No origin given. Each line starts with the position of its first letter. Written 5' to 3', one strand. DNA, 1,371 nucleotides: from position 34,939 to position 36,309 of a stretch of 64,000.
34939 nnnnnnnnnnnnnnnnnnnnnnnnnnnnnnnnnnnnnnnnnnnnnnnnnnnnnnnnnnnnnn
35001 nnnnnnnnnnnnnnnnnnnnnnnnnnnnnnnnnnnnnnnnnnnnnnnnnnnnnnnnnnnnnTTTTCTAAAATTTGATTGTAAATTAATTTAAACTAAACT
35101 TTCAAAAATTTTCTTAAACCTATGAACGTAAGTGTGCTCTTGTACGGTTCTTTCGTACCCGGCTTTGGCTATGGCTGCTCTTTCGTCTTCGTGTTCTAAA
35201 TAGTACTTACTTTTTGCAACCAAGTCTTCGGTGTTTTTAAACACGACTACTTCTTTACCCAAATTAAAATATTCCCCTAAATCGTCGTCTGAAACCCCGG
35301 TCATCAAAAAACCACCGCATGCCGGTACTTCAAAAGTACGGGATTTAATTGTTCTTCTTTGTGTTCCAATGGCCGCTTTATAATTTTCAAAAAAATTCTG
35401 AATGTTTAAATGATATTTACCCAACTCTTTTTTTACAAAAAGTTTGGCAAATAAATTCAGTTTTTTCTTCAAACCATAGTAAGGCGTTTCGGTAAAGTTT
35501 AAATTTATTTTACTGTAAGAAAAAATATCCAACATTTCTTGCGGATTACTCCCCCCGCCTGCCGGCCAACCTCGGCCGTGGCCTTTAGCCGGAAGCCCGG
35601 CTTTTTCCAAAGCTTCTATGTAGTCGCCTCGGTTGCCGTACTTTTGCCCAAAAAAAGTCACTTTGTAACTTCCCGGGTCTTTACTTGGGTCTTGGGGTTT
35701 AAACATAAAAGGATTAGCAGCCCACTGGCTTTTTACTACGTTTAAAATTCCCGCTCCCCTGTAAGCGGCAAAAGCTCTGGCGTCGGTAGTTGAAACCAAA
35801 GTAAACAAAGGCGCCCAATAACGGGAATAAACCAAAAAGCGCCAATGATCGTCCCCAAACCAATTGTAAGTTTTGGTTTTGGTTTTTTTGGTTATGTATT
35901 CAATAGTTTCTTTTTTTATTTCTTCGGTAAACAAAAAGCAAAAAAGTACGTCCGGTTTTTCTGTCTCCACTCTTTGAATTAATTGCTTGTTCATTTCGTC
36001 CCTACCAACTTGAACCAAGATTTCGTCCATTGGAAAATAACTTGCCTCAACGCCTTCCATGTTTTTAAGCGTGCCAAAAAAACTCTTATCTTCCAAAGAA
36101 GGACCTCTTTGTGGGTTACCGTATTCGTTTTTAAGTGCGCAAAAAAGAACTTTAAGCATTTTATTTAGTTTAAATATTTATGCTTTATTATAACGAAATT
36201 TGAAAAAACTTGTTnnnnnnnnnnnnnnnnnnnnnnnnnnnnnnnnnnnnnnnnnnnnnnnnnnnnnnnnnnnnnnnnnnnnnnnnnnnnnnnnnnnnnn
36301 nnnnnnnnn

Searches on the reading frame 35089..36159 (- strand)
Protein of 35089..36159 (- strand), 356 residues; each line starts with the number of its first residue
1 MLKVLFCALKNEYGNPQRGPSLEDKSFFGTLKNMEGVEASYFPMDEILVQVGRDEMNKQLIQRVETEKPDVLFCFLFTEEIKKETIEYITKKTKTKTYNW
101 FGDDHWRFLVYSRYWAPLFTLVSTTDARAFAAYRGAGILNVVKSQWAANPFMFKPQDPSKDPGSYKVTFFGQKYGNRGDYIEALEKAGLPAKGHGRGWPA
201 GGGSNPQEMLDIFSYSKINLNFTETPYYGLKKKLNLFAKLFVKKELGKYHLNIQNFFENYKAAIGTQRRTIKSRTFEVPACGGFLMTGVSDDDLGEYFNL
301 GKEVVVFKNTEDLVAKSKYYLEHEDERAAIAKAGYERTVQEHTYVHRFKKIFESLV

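Call 32: search_protein_families(library=ncbifam, proteins=[window:35089-36159:-], max_evalue=1e-8)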
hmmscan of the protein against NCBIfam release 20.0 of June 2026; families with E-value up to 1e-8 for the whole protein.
window:35089-36159:- (356 aa): 0 families

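Call 70: search_protein_families(library=pfam, proteins=[window:35089-36159:-], max_evalue=0.0001)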
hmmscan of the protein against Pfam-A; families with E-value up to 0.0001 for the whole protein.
window:35089-36159:- (356 aa): 1 family
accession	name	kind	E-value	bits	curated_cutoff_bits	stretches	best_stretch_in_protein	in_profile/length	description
PF13524.12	Glyco_trans_1_2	-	1.2e-29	103.6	25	1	255-352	42-143/144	Glycosyl transferase-like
